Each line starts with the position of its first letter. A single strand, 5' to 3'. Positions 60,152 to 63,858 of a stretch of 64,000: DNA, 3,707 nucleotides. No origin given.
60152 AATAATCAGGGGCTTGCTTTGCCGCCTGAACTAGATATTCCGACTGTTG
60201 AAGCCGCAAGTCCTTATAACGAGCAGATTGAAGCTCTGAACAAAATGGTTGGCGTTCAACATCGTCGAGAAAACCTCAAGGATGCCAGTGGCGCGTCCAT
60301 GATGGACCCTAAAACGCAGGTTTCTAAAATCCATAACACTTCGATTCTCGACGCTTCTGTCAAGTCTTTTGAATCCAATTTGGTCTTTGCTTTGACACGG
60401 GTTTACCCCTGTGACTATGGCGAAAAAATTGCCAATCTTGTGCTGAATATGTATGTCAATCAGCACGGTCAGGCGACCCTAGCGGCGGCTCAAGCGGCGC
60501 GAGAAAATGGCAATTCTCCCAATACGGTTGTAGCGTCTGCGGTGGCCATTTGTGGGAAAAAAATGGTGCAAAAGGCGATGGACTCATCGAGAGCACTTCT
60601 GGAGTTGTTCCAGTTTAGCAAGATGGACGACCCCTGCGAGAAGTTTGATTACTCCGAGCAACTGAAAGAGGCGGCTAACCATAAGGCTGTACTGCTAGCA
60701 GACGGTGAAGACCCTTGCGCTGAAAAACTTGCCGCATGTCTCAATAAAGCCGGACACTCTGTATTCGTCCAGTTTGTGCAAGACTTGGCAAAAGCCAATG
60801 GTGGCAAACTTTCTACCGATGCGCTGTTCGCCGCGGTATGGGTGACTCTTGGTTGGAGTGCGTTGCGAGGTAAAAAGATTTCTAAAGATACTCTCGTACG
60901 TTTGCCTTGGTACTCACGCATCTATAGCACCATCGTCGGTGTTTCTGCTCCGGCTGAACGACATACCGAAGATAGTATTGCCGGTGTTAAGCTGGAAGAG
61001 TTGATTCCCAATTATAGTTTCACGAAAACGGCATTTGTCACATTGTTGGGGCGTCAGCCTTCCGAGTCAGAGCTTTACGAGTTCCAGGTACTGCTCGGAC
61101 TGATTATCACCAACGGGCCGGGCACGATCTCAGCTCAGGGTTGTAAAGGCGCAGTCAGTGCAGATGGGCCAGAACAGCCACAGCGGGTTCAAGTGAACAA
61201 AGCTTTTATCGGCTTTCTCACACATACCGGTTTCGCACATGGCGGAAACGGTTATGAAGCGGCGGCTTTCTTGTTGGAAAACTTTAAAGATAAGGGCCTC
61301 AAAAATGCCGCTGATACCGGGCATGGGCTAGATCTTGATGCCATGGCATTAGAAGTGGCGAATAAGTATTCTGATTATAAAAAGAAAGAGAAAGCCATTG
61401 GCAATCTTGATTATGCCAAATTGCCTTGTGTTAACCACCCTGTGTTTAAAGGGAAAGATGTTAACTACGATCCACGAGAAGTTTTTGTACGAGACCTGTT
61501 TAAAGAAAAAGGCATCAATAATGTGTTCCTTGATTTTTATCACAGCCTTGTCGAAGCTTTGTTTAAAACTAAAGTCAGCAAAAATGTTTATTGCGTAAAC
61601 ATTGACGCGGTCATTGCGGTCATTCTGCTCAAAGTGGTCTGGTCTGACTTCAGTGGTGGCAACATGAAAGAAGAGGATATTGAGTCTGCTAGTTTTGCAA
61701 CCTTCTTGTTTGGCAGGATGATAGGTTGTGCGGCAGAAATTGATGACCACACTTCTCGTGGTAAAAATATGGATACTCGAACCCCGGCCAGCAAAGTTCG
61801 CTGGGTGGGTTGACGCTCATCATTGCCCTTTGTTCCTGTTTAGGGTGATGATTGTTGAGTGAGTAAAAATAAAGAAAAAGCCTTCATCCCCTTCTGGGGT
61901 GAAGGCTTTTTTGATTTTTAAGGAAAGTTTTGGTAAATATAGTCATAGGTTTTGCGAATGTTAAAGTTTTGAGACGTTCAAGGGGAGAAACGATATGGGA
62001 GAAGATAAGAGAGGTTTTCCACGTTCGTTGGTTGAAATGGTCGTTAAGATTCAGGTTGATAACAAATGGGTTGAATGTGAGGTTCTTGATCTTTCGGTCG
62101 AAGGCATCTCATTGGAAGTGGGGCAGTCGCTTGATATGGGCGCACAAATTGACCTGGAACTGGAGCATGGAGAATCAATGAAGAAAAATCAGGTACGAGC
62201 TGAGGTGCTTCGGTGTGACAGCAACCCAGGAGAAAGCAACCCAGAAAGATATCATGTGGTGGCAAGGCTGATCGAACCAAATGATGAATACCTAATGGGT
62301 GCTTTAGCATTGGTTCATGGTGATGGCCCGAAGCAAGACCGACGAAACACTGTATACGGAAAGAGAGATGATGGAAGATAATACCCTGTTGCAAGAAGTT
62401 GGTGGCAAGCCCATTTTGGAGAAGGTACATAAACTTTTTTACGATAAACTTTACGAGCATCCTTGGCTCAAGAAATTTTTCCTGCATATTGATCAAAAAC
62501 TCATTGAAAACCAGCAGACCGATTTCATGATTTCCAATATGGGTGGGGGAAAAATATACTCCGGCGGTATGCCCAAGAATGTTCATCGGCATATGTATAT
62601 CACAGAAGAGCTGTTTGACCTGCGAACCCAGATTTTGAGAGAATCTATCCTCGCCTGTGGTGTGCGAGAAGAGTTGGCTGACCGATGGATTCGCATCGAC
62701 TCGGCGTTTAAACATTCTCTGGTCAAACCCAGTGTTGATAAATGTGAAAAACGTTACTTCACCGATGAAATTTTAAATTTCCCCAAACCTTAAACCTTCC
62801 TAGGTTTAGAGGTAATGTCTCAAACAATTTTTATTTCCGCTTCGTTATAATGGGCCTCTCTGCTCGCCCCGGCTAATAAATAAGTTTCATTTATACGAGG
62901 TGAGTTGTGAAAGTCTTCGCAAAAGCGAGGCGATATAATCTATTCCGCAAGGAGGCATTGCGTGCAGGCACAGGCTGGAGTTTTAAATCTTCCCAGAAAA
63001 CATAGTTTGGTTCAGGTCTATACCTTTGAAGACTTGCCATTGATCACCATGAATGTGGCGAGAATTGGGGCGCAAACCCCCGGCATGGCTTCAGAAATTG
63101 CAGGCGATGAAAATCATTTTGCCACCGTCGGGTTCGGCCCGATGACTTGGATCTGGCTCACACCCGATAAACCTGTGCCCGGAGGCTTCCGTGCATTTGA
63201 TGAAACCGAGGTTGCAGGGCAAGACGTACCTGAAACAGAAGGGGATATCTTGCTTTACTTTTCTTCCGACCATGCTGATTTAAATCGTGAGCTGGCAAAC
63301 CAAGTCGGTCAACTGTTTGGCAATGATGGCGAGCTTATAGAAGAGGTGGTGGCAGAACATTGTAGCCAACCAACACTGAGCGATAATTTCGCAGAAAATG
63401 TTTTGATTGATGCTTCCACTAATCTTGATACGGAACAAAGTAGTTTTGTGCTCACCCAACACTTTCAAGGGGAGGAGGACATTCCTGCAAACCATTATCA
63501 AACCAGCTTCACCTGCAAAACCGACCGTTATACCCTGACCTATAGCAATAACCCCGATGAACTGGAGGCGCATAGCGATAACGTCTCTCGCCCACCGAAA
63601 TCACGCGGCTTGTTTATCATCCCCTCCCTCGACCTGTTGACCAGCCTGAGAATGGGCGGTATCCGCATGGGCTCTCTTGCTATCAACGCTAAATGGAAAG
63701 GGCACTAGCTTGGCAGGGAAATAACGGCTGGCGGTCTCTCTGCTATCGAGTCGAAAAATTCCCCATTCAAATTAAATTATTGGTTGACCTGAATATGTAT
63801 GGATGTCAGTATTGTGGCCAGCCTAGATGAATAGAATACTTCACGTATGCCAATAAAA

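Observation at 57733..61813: ATP-citrate lyase with an oversized (904-aa) large subunit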

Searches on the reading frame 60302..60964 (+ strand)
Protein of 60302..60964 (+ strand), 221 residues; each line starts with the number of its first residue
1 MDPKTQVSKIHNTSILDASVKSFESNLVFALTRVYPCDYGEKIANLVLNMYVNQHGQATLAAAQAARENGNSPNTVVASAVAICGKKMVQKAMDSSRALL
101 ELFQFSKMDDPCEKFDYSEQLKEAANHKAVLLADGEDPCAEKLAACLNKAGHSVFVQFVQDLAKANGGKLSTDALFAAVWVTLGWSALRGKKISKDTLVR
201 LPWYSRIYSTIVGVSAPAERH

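Call 52: search_solved_structures(query=A3, max_evalue=10, show_alignments=3)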
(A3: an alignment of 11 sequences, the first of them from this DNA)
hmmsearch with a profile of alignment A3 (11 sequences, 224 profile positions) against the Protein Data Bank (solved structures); distinct sequences matched with E-value up to 10: 1.
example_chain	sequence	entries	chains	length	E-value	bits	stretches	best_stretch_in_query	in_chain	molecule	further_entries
6hxp_A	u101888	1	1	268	0.025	17.9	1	10-111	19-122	Citryl-CoA lyase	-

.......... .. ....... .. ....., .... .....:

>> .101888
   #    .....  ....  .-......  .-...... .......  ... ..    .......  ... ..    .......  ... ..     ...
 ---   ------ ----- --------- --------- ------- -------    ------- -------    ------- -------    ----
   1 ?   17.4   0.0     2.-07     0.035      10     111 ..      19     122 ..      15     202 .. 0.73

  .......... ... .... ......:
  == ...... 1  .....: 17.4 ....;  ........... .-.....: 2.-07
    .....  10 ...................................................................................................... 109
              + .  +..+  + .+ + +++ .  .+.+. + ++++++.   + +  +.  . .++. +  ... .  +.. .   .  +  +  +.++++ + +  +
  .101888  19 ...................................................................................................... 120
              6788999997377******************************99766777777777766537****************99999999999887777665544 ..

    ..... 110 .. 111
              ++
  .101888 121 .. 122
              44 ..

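Call 57: predict_structure(alignment_id=A3)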
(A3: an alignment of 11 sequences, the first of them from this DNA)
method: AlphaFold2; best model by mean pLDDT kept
length: 221 residues; sequences in the alignment: 11
mean_pLDDT: 90.0   pTM: 0.86
mean pLDDT of the five models: 90.0, 90.0, 89.9, 89.8, 88.6
residues with pLDDT >= 90: 163; 70-90: 45; 50-70: 6; < 50: 7
segments of 3 or more residues with pLDDT < 50: 1-7
pLDDT, mean of each block of 10 residues (from residue 1): 48 75 90 91 91 90 94 92 91 97 93 94 91 91 93 96 92 97 95 96 94 88 77
secondary structure, 60 per line:
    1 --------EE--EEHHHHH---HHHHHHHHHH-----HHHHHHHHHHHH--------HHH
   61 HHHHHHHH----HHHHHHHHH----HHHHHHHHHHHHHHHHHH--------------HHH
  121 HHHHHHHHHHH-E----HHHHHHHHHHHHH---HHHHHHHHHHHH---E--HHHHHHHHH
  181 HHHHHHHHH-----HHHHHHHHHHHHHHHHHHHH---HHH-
elements in order: H15-19 H23-32 H38-49 H58-68 H73-81 H86-103 H118-131 H138-150 H154-165 H172-189 H195-214

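Call 60: fold_search(model_id=the predicted structure, library=pdb)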
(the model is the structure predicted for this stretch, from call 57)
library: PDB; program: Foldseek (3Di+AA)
matches with E <= 10: 260; with E <= 0.001: 1
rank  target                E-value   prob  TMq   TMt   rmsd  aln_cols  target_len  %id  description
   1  6hxp                  2.6e-04  1.00  0.67  0.59   4.2       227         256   18  Structure of citryl-CoA lyase from Hydrogenobacter thermophilus (released 2019-04-10)
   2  8bp7_A                3.2e-03  1.00  0.55  0.35   5.1       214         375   18  Citrate-bound hexamer of Synechococcus elongatus citrate synthase (released 2024-04-24)
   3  8bp7_B                3.8e-03  1.00  0.51  0.34   5.6       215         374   17  Citrate-bound hexamer of Synechococcus elongatus citrate synthase (released 2024-04-24)
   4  8an1_G                4.4e-03  1.00  0.49  0.33   5.6       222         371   18  Structure of a first level Sierpinski triangle formed by a citrate synthase (released 2024-02-21)
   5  8an1_H                4.6e-03  1.00  0.50  0.33   5.7       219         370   18  Structure of a first level Sierpinski triangle formed by a citrate synthase (released 2024-02-21)
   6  6nzy_B                6.9e-03  1.00  0.60  0.52   6.7       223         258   11  Structural Determination of the Carboxy-terminal portion of ATP-citrate lyase (released 2019-12-18)
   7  6nzy_A                8.3e-03  1.00  0.59  0.51   5.3       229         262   10  Structural Determination of the Carboxy-terminal portion of ATP-citrate lyase (released 2019-12-18)
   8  6hxi_B                1.0e-02  1.00  0.57  0.24   5.9       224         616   15  Structure of ATP citrate lyase from Methanothrix soehngenii in complex with citrate and coenzyme A (released 2019-04-10)
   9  8bp7_C                1.0e-02  1.00  0.52  0.34   5.3       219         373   16  Citrate-bound hexamer of Synechococcus elongatus citrate synthase (released 2024-04-24)
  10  6hxo_D                1.1e-02  1.00  0.60  0.53   5.0       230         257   10  Structure of the citryl-CoA lyase core module of Chlorobium limicola ATP citrate lyase (space group P21) (released 2019-04-10)
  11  3o8j_A                1.1e-02  1.00  0.52  0.35   6.3       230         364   13  Crystal structure of 2-methylcitrate synthase (PrpC) from Salmonella typhimurium (released 2011-04-13)
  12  8an1_D                1.1e-02  1.00  0.48  0.33   5.9       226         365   16  Structure of a first level Sierpinski triangle formed by a citrate synthase (released 2024-02-21)
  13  1o7x_C                1.3e-02  1.00  0.47  0.32   6.4       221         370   17  Citrate synthase from Sulfolobus solfataricus (released 2002-12-12)
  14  3hwk_B                1.5e-02  1.00  0.45  0.31   6.7       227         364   12  Crystal structure of methylcitrate synthase from Mycobacterium tuberculosis (released 2009-06-30)
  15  6qfb_B                1.7e-02  1.00  0.61  0.16   5.8       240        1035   12  Structure of the human ATP citrate lyase holoenzyme in complex with citrate, coenzyme A and Mg.ADP (released 2019-04-10)
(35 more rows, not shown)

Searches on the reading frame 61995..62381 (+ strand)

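Call 59: search_protein_families(library=pfam, proteins=[window:61995-62381:+], max_evalue=0.001)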
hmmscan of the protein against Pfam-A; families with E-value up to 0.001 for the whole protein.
window:61995-62381:+ (128 aa): 1 family
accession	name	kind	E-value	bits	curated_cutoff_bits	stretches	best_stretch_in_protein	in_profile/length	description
PF07238.19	PilZ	-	4.1e-11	43.6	22.5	1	5-92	2-87/102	PilZ domain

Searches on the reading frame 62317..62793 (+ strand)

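Call 59: search_protein_families(library=pfam, proteins=[window:62317-62793:+], max_evalue=0.001)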
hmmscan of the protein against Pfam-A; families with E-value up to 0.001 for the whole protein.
window:62317-62793:+ (158 aa): 1 family
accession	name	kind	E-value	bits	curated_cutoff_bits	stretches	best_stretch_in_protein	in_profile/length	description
PF01152.27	Bac_globin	-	3.3e-11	43.9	21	1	23-133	1-117/121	Bacterial-like globin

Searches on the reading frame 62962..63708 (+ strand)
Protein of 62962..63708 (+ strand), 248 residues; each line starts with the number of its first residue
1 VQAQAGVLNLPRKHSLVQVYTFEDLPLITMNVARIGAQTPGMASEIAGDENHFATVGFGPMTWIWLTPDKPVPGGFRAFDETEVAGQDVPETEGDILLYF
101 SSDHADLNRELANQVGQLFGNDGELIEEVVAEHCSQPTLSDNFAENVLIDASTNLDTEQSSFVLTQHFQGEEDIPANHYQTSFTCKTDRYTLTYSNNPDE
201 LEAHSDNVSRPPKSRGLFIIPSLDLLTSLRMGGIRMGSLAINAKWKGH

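Call 59: search_protein_families(library=pfam, proteins=[window:62962-63708:+], max_evalue=0.001)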
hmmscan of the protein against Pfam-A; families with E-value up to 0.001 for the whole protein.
window:62962-63708:+ (248 aa): 1 family
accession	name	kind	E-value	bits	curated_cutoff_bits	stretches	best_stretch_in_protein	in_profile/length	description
PF04261.18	Dyp_perox_N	-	0.00036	21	20.4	1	49-120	62-133/146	Dyp-type peroxidase, N-terminal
